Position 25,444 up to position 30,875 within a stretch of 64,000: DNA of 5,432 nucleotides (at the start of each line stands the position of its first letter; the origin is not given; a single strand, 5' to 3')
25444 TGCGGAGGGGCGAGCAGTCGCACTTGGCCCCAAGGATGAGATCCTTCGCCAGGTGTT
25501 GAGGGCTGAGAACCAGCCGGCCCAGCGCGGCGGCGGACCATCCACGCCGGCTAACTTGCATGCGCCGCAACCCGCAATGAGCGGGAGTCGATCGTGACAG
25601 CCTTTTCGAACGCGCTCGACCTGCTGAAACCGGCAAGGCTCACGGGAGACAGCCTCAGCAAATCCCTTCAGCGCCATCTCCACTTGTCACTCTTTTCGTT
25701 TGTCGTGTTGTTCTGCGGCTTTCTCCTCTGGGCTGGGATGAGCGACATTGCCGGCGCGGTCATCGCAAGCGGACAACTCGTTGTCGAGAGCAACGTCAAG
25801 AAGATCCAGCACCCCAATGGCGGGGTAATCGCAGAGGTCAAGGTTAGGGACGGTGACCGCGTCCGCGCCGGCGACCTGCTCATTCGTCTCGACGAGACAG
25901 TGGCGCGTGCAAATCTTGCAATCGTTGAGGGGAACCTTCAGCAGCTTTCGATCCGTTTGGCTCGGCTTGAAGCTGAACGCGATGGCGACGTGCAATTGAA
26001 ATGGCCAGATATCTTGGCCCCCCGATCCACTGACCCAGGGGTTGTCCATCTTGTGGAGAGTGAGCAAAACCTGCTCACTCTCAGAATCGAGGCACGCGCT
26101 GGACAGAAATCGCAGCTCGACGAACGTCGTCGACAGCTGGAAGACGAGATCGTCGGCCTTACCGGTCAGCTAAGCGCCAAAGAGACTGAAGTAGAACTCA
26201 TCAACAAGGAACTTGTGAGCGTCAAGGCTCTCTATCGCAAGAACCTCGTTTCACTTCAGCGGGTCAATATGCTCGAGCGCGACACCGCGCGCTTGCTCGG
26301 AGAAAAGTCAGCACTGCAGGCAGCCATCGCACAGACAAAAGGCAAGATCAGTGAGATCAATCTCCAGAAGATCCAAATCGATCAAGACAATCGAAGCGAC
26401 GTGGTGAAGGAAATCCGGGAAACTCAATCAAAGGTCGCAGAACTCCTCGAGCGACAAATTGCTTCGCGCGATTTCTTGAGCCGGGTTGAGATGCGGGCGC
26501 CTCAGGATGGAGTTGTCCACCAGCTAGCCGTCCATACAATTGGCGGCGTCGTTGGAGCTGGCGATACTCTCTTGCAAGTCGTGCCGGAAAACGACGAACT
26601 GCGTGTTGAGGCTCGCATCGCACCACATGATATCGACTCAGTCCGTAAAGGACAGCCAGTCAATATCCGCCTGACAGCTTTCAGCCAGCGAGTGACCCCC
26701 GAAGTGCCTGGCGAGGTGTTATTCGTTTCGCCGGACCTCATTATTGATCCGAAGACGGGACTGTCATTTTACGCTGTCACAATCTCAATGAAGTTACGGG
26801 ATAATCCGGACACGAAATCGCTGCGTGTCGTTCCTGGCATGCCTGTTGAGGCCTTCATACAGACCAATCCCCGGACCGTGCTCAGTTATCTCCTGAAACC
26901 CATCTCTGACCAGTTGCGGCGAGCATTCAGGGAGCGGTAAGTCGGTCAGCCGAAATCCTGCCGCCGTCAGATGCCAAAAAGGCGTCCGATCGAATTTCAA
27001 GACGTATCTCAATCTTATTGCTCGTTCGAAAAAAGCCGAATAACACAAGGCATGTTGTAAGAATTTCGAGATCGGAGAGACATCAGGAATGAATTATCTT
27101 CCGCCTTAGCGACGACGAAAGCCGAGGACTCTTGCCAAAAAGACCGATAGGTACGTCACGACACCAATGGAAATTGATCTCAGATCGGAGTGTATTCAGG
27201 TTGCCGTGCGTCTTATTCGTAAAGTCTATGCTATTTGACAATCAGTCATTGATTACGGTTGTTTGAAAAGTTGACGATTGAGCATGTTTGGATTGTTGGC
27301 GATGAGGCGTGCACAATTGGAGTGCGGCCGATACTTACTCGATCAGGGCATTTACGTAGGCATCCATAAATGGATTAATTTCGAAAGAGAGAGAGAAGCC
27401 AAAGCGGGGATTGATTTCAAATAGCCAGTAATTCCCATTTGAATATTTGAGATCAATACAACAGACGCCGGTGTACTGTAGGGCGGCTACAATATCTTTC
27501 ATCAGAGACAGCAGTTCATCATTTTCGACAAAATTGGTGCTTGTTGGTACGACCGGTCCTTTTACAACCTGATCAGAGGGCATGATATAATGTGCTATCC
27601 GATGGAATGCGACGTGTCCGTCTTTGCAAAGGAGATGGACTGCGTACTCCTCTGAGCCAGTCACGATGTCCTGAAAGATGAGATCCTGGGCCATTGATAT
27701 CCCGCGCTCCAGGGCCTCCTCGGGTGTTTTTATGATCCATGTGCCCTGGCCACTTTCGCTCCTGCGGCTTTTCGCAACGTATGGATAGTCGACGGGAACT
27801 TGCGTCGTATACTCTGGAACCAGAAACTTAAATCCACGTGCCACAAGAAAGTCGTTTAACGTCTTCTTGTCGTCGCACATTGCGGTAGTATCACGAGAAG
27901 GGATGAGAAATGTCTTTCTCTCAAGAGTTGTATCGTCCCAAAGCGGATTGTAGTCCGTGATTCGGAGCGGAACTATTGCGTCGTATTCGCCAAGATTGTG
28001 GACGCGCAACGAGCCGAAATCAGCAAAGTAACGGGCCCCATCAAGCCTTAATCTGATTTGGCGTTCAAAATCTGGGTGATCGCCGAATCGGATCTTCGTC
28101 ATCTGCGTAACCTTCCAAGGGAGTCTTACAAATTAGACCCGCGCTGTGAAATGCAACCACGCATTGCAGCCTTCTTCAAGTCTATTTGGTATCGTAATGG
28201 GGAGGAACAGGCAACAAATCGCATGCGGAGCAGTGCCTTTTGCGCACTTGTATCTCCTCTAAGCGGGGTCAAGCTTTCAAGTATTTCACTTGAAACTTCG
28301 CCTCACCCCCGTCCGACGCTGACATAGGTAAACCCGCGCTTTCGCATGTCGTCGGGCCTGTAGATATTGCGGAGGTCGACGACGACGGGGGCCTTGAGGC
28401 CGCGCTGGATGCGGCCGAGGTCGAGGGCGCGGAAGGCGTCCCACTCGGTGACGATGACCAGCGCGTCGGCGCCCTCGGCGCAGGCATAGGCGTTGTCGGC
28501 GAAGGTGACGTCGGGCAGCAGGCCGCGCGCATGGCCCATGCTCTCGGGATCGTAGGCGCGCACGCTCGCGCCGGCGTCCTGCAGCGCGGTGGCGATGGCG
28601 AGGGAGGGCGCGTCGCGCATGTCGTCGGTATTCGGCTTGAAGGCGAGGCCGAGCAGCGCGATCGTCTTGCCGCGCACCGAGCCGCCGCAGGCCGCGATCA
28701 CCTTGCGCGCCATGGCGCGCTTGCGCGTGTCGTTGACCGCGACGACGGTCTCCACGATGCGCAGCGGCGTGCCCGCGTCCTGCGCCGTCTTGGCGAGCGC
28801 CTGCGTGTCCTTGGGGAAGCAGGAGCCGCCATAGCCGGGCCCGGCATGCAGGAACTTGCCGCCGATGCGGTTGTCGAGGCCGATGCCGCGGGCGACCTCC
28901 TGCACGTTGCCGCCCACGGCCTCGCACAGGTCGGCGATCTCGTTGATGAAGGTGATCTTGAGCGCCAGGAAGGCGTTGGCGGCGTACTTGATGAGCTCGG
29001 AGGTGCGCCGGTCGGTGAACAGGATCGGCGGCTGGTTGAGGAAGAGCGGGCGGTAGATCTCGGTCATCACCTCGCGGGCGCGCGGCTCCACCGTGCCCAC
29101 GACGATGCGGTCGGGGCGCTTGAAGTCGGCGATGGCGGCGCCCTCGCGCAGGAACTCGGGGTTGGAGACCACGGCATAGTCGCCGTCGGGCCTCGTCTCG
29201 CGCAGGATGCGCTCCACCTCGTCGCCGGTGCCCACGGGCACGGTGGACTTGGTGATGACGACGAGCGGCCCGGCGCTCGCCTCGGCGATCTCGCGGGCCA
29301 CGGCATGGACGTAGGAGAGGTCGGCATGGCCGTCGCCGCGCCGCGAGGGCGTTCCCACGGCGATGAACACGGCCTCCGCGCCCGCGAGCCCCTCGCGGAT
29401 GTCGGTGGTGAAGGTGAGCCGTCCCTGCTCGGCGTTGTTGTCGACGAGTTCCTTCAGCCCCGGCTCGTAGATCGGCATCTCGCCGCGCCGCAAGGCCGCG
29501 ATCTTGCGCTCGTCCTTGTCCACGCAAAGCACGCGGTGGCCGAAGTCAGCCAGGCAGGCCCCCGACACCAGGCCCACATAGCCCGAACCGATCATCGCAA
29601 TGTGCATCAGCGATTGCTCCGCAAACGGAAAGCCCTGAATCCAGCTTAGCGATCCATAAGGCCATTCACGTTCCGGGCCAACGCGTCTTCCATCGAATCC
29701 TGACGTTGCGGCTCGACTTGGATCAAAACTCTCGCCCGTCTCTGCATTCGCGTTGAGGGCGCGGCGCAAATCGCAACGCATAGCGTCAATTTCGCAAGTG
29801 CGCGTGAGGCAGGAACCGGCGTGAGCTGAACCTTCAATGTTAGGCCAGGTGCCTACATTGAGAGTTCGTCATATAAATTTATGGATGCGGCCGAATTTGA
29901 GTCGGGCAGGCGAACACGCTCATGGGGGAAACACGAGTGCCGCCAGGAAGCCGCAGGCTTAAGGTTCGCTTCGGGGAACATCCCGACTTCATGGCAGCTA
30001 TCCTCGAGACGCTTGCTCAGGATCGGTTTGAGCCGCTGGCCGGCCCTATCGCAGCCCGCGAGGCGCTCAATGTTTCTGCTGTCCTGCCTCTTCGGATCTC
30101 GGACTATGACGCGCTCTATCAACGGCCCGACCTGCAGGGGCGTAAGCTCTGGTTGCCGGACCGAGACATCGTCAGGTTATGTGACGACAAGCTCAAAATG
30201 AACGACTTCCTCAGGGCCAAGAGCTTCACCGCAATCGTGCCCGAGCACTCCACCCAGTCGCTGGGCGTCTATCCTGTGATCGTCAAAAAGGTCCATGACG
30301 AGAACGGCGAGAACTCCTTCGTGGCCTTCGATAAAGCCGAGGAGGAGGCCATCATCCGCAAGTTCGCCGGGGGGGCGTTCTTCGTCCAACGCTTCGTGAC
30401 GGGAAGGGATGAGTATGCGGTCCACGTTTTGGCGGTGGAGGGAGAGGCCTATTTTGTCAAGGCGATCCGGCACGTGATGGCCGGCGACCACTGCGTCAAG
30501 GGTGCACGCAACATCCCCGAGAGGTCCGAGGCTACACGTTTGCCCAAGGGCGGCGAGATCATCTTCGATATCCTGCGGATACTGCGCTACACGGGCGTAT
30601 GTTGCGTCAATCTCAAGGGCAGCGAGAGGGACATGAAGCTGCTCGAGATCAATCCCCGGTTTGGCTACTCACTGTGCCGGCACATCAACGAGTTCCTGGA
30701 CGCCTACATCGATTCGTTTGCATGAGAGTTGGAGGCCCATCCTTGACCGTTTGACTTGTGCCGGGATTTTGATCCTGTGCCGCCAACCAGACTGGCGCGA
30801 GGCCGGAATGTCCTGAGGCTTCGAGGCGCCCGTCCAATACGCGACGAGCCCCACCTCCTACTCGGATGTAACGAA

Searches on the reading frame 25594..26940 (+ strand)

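Call 5: search_protein_families(library=pfam, proteins=[window:25594-26940:+], max_evalue=0.01)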
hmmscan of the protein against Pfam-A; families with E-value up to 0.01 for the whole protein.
window:25594-26940:+ (448 aa): 5 families
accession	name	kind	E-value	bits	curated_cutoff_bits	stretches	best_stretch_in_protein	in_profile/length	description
PF13437.12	HlyD_3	-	1.2e-21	77.8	22.2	1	300-405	2-98/106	HlyD family secretion protein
PF16576.10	HlyD_D23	-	1.4e-12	47.8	30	1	285-382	96-188/214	Barrel-sandwich domain of CusB or HlyD membrane-fusion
PF13533.13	Biotin_lipoyl_2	-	1.4e-08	34.8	29.8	1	71-100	3-32/32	Biotin-lipoyl like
PF00364.28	Biotin_lipoyl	-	7.1e-05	23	22.1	1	70-99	44-73/73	Biotin-requiring enzyme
PF06008.19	Laminin_I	-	0.0033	17.6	34.6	1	178-295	20-140/259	Laminin Domain I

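Call 17: search_protein_families(library=ncbifam, proteins=[window:25594-26940:+], max_evalue=0.001)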
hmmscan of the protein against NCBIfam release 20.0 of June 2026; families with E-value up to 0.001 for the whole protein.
window:25594-26940:+ (448 aa): 13 families
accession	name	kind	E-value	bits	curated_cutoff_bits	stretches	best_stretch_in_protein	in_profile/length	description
TIGR01843.1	type_I_hlyD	subfamily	1.1e-114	383.7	208.65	1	27-448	2-422/422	HlyD family type I secretion periplasmic adaptor subunit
TIGR00998.1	8a0101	subfamily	4.1e-20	72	390.8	1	53-367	27-272/334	EmrA/EmrK family multidrug efflux transporter periplasmic adaptor subunit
TIGR01730.1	RND_mfp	subfamily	2.7e-17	62.7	94.9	2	238-390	70-220/322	efflux RND transporter periplasmic adaptor subunit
TIGR02971.1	heterocyst_DevB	subfamily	1.3e-13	51.1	129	2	171-371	84-275/327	ABC exporter membrane fusion protein, DevB family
TIGR03794.1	NHLM_micro_HlyD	equivalog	2.5e-13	49.7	156.2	1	31-379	21-337/421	NHLP bacteriocin system secretion protein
TIGR01000.1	bacteriocin_acc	subfamily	1e-12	47.7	258.85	2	225-365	247-385/457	bacteriocin secretion accessory protein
NF007785.0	PRK10476.1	equivalog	1.4e-11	43.8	376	2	193-364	109-273/347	multidrug transporter subunit MdtN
NF002939.0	PRK03598.1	equivalog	5.1e-08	32.5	393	1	196-388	106-290/332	secretion protein HlyD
TIGR00999.1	8a0102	subfamily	1.1e-07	31.2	319.3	1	242-381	52-170/271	CzcB/NccB family metal efflux transporter periplasmic adaptor subunit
NF011715.0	PRK15136.1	equivalog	4.1e-07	29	563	0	241-363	160-279/390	multidrug efflux MFS transporter periplasmic adaptor subunit EmrA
NF007850.1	PRK10559.1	equivalog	1.9e-06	27.2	400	0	273-359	123-207/303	p-hydroxybenzoic acid efflux pump subunit AaeA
TIGR01348.1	PDHac_trf_long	equivalog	0.00035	19.3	552.1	1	70-330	44-229/587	dihydrolipoyllysine-residue acetyltransferase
NF045904.1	RND-peri-MexE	equivalog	0.00046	19.2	714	0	72-131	67-126/390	multidrug efflux RND transporter periplasmic adaptor subunit MexE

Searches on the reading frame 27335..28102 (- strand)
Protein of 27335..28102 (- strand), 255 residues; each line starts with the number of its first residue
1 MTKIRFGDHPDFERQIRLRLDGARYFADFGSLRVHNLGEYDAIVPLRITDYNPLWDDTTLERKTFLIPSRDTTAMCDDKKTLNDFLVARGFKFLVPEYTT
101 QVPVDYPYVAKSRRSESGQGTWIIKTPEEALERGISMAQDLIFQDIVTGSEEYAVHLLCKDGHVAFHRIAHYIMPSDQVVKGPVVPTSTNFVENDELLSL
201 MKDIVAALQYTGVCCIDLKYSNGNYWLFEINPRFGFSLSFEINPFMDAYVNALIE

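Call 16: search_protein_families(library=pfam, proteins=[window:27335-28102:-], max_evalue=0.001)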
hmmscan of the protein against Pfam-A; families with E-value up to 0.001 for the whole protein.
window:27335-28102:- (255 aa): 3 families
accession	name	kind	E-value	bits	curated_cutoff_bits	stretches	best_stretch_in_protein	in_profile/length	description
PF02655.19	ATP-grasp_3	-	4.6e-11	43.5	23.2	1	76-235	1-158/160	ATP-grasp domain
PF02222.28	ATP-grasp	-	2.4e-08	34.3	27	1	104-233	29-162/179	ATP-grasp domain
PF15632.11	ATPgrasp_Ter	-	0.0003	21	29.1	1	189-234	41-86/131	ATP-grasp in the biosynthetic pathway with Ter operon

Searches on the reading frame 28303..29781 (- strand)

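Call 16: search_protein_families(library=pfam, proteins=[window:28303-29781:-], max_evalue=0.001)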
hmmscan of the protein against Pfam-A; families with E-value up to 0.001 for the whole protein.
window:28303-29781:- (492 aa): 3 families
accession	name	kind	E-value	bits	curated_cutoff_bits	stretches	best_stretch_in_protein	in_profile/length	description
PF03721.20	UDPG_MGDP_dh_N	-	6.8e-64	215.3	27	1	59-242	1-187/187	UDP-glucose/GDP-mannose dehydrogenase family, NAD binding domain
PF00984.24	UDPG_MGDP_dh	-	6.4e-37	126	25.4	1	259-351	1-93/94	UDP-glucose/GDP-mannose dehydrogenase family, central domain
PF03720.21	UDPG_MGDP_dh_C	-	1.9e-33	115.4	30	1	375-476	1-103/103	UDP-glucose/GDP-mannose dehydrogenase family, UDP binding domain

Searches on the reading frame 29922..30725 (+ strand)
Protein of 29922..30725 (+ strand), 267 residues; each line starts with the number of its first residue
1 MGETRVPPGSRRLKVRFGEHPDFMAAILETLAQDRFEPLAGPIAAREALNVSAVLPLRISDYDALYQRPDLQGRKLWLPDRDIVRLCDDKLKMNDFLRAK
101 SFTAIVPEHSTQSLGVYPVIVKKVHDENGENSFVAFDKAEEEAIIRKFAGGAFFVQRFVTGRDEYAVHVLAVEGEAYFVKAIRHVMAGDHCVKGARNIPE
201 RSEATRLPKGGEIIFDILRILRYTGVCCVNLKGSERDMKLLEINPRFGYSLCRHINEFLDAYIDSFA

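Call 16: search_protein_families(library=pfam, proteins=[window:29922-30725:+], max_evalue=0.001)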
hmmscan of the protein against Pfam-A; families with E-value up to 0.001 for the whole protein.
window:29922-30725:+ (267 aa): 2 families
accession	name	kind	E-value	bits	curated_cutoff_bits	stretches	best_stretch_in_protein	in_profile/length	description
PF02655.19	ATP-grasp_3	-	1.2e-06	29.1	23.2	1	87-248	1-158/160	ATP-grasp domain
PF02222.28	ATP-grasp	-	0.00044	20.4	27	1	90-246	7-162/179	ATP-grasp domain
